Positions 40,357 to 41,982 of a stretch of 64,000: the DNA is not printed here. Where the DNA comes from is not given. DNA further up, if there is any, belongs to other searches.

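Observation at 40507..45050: S10 operon split: a four-gene plus-strand cell-wall cassette sits between rpsJ and rplC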

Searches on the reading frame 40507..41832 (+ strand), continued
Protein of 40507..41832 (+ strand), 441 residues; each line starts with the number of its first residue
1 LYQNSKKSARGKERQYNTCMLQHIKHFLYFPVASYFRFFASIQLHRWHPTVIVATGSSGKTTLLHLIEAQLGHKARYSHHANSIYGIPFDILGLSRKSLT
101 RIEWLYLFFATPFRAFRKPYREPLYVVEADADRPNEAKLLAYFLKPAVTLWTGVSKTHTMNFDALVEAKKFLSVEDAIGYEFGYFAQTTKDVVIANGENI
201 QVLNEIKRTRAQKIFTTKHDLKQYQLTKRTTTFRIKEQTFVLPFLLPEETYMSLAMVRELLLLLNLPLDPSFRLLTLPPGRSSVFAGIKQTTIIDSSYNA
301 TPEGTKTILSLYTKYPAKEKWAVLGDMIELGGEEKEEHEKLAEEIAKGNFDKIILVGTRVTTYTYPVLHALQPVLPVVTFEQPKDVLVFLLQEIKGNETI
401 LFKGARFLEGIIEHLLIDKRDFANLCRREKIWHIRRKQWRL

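Call 45: search_protein_families(library=pfam, proteins=[L118:6640-7965:+, L118:8004-9287:+, L118:9282-10034:-, L118:10135-11313:+, L118:11318-12409:+, L118:12406-12990:+, L118:13038-14345:-, L118:3731-4828:-, L118:4831-5586:-, L118:14332-15240:-], max_evalue=0.0001)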
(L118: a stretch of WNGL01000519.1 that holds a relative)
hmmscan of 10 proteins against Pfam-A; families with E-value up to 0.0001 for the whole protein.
L118:6640-7965:+ (441 aa): 3 families
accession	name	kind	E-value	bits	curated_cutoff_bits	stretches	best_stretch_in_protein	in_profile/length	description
PF03796.21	DnaB_C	-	2.4e-99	332.3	27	1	180-431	1-254/255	DnaB-like helicase C terminal domain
PF00772.26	DnaB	-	7.1e-30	103.5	23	1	6-106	2-103/103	DnaB-like helicase N terminal domain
PF13481.12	AAA_25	-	1.7e-11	44.6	27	1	193-354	27-187/195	AAA domain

L118:8004-9287:+ (427 aa): 2 families
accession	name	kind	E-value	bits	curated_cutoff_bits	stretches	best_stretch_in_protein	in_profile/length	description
PF02875.26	Mur_ligase_C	-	3e-15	57.6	28.4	1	261-389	1-126/127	Mur ligase, glutamate ligase domain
PF08245.18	Mur_ligase_M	-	6.1e-08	33.3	24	1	34-214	1-168/200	Mur ligase middle domain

L118:9282-10034:- (250 aa): 1 family
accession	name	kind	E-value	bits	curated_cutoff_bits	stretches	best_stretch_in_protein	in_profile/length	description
PF01978.25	TrmB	-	6.2e-08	32.8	25.6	1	9-63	1-55/68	Sugar-specific transcriptional regulator TrmB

L118:10135-11313:+ (392 aa): 3 families
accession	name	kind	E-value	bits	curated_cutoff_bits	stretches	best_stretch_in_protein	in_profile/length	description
PF00155.27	Aminotran_1_2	-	5.6e-61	207.1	19.7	1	33-384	2-361/361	Aminotransferase class I and II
PF00266.25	Aminotran_5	-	2.3e-08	33.9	21.5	1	74-207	47-177/371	Aminotransferase class-V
PF01041.23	DegT_DnrJ_EryC1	-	4.8e-07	29.8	19.8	1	97-205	44-145/360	DegT/DnrJ/EryC1/StrS aminotransferase family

L118:11318-12409:+ (363 aa): 5 families
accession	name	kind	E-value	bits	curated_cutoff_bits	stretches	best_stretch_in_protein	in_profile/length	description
PF07478.18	Dala_Dala_lig_C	-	1.3e-70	237.5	24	1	148-347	1-204/204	D-ala D-ala ligase C-terminus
PF01820.27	Dala_Dala_lig_N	-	5.9e-38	130.5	34.6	1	9-131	1-121/121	D-ala D-ala ligase N-terminus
PF02222.28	ATP-grasp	-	5.2e-11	43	27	1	148-314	2-158/179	ATP-grasp domain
PF02786.22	CPSase_L_D2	-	1.7e-06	28.2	19.8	1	141-317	1-178/211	Carbamoyl-phosphate synthase L chain, ATP binding domain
PF01071.24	GARS_A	-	4.3e-05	23.9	27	1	141-239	2-105/194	Phosphoribosylglycinamide synthetase, ATP-grasp (A) domain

L118:12406-12990:+ (194 aa): 1 family
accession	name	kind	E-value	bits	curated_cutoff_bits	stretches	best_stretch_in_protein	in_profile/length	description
PF02545.19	Maf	-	1.1e-55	188.7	27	1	6-189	1-187/187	Maf-like protein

L118:13038-14345:- (435 aa): 7 families
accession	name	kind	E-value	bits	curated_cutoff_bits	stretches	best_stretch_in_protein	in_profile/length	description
PF14397.11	ATPgrasp_ST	-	4.2e-63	213.6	31.4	1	13-284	2-277/278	Sugar-transfer associated ATP-grasp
PF02655.19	ATP-grasp_3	-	2.2e-10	41.3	23.2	0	30-94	1-56/160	ATP-grasp domain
PF08443.16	RimK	-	1.1e-08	35.3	21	1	230-269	134-172/188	RimK-like ATP-grasp domain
PF05618.17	Zn_protease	-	3.6e-07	30.6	27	0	363-411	70-120/138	Putative ATP-dependent zinc protease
PF13650.11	Asp_protease_2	-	3e-06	28.3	24.3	1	326-399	4-78/90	Aspartyl protease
PF13975.11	gag-asp_proteas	-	1.6e-05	25.9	28.2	1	332-388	8-67/92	gag-polyprotein putative aspartyl protease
PF14398.11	ATPgrasp_YheCD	-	3.1e-05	23.8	26.8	0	239-270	202-233/255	YheC/D like ATP-grasp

L118:3731-4828:- (365 aa): 2 families
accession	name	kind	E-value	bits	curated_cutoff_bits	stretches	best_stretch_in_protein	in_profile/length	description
PF00557.29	Peptidase_M24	-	3.4e-60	203.8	23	1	143-348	2-207/208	Metallopeptidase family M24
PF01321.24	Creatinase_N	-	1.3e-18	68.2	22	1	4-133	1-126/128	Creatinase/Prolidase N-terminal domain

L118:4831-5586:- (251 aa): 1 family
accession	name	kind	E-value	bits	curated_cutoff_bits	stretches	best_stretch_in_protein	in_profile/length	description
PF18914.6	DUF5666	-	2e-11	44.4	27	1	61-129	2-59/60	Domain of unknown function (DUF5666)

L118:14332-15240:- (302 aa): 1 family
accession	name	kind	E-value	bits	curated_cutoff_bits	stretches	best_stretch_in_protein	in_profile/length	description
PF14402.11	7TM_transglut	-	1.2e-25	90.8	25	1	102-296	52-247/248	7 transmembrane helices usually fused to an inactive transglutaminase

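Call 47: find_encoding_contigs(protein=P0005, flank=10000, max_places=2)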
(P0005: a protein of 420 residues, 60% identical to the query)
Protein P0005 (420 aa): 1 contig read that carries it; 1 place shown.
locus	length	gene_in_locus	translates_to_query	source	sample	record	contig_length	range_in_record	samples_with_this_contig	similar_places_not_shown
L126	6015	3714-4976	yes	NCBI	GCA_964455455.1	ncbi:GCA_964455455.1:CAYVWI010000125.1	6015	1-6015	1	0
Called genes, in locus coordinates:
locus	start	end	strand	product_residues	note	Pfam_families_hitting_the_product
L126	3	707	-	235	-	?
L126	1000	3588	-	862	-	PF00521:DNA_topoisoIV, PF03989:DNA_gyraseA_C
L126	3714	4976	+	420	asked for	PF02875:Mur_ligase_C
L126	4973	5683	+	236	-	PF06821:Ser_hydrolase (weak), PF12697:Abhydrolase_6, PF00561:Abhydrolase_1, PF12146:Hydrolase_4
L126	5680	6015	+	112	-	?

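Call 48: find_encoding_contigs(protein=P0014, flank=10000, max_places=2)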
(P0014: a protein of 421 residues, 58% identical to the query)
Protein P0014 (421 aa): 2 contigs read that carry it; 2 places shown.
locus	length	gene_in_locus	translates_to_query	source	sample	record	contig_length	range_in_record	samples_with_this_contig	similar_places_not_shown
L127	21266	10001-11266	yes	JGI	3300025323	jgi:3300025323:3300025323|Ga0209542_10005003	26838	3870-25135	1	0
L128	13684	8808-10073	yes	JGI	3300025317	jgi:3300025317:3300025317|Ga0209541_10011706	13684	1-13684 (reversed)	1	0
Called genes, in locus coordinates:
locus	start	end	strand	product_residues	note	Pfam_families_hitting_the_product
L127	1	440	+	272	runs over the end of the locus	PF06750:A24_N_bact, PF01478:Peptidase_A24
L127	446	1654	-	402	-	PF28597:T2SSF_N, PF00482:T2SSF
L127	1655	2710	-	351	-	PF00437:T2SSE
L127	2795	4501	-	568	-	PF05157:MshEN, PF00437:T2SSE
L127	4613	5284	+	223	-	PF13177:DNA_pol3_delta2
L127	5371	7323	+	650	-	PF02518:HATPase_c, PF00204:DNA_gyraseB, PF01751:Toprim, PF00986:DNA_gyraseB_C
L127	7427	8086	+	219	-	-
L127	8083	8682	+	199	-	PF13529:Peptidase_C39_2, PF03412:Peptidase_C39 (faint)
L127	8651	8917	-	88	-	-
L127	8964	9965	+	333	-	PF02557:VanY (faint), PF01427:Peptidase_M15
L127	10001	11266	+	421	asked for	PF02875:Mur_ligase_C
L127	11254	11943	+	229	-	PF00561:Abhydrolase_1, PF12146:Hydrolase_4, PF12697:Abhydrolase_6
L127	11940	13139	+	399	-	PF00155:Aminotran_1_2 (weak), PF01041:DegT_DnrJ_EryC1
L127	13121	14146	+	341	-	PF02388:FemAB, PF13480:Acetyltransf_6, PF02388:FemAB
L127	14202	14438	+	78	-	-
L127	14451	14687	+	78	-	-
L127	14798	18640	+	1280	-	PF00521:DNA_topoisoIV, PF14890:Intein_splicing, PF14527:LAGLIDADG_WhiA (faint), PF14528:LAGLIDADG_3, PF00521:DNA_topoisoIV, PF03989:DNA_gyraseA_C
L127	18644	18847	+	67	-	-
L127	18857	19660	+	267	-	-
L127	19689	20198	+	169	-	PF01371:Trp_repressor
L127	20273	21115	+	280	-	PF01261:AP_endonuc_2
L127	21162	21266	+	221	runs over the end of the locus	-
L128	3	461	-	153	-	?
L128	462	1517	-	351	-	PF00437:T2SSE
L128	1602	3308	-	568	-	PF05157:MshEN, PF00437:T2SSE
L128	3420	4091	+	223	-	PF13177:DNA_pol3_delta2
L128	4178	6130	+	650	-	PF02518:HATPase_c, PF00204:DNA_gyraseB, PF01751:Toprim, PF00986:DNA_gyraseB_C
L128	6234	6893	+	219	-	-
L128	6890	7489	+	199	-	PF13529:Peptidase_C39_2, PF03412:Peptidase_C39 (faint)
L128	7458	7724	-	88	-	-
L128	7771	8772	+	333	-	PF02557:VanY (faint), PF01427:Peptidase_M15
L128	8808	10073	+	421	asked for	PF02875:Mur_ligase_C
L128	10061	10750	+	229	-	PF00561:Abhydrolase_1, PF12146:Hydrolase_4, PF12697:Abhydrolase_6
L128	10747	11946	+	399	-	PF00155:Aminotran_1_2 (weak), PF01041:DegT_DnrJ_EryC1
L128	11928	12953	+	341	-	PF02388:FemAB, PF13480:Acetyltransf_6, PF02388:FemAB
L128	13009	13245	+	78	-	-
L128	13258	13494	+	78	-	-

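Call 49: find_homologous_proteins(query=L118:11318-12409:+, max_evalue=1e-20)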
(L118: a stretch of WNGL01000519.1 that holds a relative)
Query L118:11318-12409:+ (363 aa): 8000 proteins with E <= 1e-20 among 8000 candidates; the best 120 are listed.
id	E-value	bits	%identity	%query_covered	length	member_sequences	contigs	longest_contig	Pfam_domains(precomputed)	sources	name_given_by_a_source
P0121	3.1e-216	735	90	100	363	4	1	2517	PF01820.28,PF02786.23,PF02222.28,PF07478.19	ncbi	-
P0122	1.0e-208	710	89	100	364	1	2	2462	PF01820.28,PF02222.28,PF07478.19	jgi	jgi:D-alanine-D-alanine ligase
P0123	6.6e-202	688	84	100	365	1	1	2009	PF01820.28,PF02786.23,PF02222.28,PF07478.19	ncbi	-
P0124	1.6e-197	674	82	100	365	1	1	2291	PF01820.28,PF02786.23,PF02222.28,PF01071.25,PF07478.19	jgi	jgi:D-alanine-D-alanine ligase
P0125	9.6e-197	671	82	100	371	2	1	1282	PF01820.28,PF02786.23,PF02222.28,PF07478.19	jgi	jgi:D-alanine-D-alanine ligase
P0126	1.3e-192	657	82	100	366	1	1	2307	PF01820.28,PF02222.28,PF01071.25,PF07478.19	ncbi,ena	-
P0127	5.0e-191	652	80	99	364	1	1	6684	PF01820.28,PF13535.12,PF02786.23,PF02222.28,PF01071.25,PF07478.19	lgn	-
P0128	7.6e-177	606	75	99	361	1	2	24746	PF01820.28,PF13535.12,PF02786.23,PF02222.28,PF02655.20,PF01071.25,PF07478.19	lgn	-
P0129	1.2e-176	605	73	100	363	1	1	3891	PF01820.28,PF13535.12,PF02786.23,PF02222.28,PF02655.20,PF01071.25,PF07478.19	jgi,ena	-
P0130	4.0e-175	600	74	100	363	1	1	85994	PF01820.28,PF13535.12,PF02786.23,PF02222.28,PF02655.20,PF01071.25,PF07478.19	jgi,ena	-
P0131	9.3e-175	599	75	99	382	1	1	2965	PF01820.28,PF13535.12,PF02786.23,PF02222.28,PF02655.20,PF01071.25,PF07478.19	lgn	-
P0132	8.0e-174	596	74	99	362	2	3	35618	PF01820.28,PF13535.12,PF02786.23,PF02222.28,PF08443.17,PF02655.20,PF01071.25,PF07478.19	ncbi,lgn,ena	-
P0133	1.9e-171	588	71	100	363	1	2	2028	PF01820.28,PF13535.12,PF02786.23,PF02222.28,PF08443.17,PF02655.20,PF01071.25,PF07478.19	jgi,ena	-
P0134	6.5e-169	580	71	99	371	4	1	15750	PF01820.28,PF13535.12,PF02786.23,PF02222.28,PF08443.17,PF02655.20,PF01071.25,PF07478.19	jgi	-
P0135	9.1e-167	573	71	98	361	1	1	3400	PF01820.28,PF13535.12,PF02786.23,PF02222.28,PF08443.17,PF02655.20,PF01071.25,PF07478.19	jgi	jgi:D-alanine-D-alanine ligase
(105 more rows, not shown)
